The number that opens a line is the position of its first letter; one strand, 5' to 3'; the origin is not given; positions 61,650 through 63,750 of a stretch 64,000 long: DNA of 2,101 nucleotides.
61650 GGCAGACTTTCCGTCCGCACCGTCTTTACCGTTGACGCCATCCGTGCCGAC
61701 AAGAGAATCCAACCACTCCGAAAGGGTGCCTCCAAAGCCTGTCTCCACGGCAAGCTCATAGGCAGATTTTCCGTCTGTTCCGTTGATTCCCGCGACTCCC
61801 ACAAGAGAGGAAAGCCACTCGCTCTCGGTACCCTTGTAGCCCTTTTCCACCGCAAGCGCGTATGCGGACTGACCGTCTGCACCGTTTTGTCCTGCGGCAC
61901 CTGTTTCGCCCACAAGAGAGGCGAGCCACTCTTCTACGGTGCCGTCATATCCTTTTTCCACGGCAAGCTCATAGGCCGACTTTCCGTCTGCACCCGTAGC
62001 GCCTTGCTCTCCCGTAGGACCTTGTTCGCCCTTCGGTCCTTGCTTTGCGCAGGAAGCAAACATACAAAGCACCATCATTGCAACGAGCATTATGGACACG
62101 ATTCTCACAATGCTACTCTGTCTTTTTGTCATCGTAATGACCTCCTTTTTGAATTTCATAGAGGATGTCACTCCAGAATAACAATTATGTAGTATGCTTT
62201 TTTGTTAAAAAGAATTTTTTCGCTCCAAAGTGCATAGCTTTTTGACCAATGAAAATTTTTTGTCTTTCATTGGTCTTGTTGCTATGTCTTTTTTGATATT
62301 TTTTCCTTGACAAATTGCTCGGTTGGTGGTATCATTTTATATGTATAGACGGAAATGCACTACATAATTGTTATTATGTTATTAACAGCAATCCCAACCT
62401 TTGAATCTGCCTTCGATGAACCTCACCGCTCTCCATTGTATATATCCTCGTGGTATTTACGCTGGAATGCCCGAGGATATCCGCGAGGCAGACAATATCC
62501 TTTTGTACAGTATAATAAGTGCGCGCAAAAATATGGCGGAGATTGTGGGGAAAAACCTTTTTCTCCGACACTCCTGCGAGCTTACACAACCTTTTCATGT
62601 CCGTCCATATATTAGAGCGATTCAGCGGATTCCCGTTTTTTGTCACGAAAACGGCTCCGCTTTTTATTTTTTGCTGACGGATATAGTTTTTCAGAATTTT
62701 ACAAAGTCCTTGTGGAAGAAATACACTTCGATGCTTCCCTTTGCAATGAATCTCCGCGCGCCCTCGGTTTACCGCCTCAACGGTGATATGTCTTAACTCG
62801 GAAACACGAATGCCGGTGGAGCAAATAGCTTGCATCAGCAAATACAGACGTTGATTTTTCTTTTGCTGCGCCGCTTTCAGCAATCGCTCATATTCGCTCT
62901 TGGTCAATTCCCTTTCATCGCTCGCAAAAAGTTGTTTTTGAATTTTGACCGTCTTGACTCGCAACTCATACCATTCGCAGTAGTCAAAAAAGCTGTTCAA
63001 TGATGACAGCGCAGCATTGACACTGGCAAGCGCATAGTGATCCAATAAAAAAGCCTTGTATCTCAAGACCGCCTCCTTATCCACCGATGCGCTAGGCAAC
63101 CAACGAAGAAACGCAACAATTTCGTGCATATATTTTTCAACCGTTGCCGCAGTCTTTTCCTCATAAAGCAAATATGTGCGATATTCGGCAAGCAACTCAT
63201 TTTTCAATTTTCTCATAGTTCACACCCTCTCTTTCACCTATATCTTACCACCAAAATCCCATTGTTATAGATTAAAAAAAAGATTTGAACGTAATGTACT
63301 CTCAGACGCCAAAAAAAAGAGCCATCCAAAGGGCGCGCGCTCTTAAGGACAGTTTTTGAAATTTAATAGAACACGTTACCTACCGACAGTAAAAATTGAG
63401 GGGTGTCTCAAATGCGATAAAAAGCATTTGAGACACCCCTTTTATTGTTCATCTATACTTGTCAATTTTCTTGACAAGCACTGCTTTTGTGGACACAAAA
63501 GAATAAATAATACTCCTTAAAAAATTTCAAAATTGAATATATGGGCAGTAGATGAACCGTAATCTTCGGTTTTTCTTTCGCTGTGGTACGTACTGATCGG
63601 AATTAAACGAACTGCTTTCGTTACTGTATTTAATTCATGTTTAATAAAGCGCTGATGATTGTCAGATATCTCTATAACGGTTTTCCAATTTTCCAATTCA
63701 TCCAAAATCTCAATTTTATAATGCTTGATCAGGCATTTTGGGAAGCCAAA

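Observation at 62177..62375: Candidate invertible promoter (inverton) between a tyrosine recombinase and a giant surface lipoprotein gene, caught in the OFF orientation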

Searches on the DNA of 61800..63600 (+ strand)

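Call 8: search_dna_similar(query=window:61800-63500:+, collection=plasmids, mode=near)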
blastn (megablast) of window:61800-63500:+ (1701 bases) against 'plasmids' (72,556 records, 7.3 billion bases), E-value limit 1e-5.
No match.

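Call 50: search_rna_families(source=window, start=61800, end=63600, threshold=evalue, max_evalue=1)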
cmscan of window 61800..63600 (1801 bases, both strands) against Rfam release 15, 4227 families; matches with E-value up to 1: 2.
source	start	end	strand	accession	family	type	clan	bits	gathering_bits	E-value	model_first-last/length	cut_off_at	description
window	63400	63441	+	RF03339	mir-3047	Gene; miRNA;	-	28.6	53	0.0049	1-61/61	no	mir-3047 microRNA precursor family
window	63397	63441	+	RF02516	MIR393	Gene; miRNA;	-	21.6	60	0.12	1-126/126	no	mir-393 microRNA precursor family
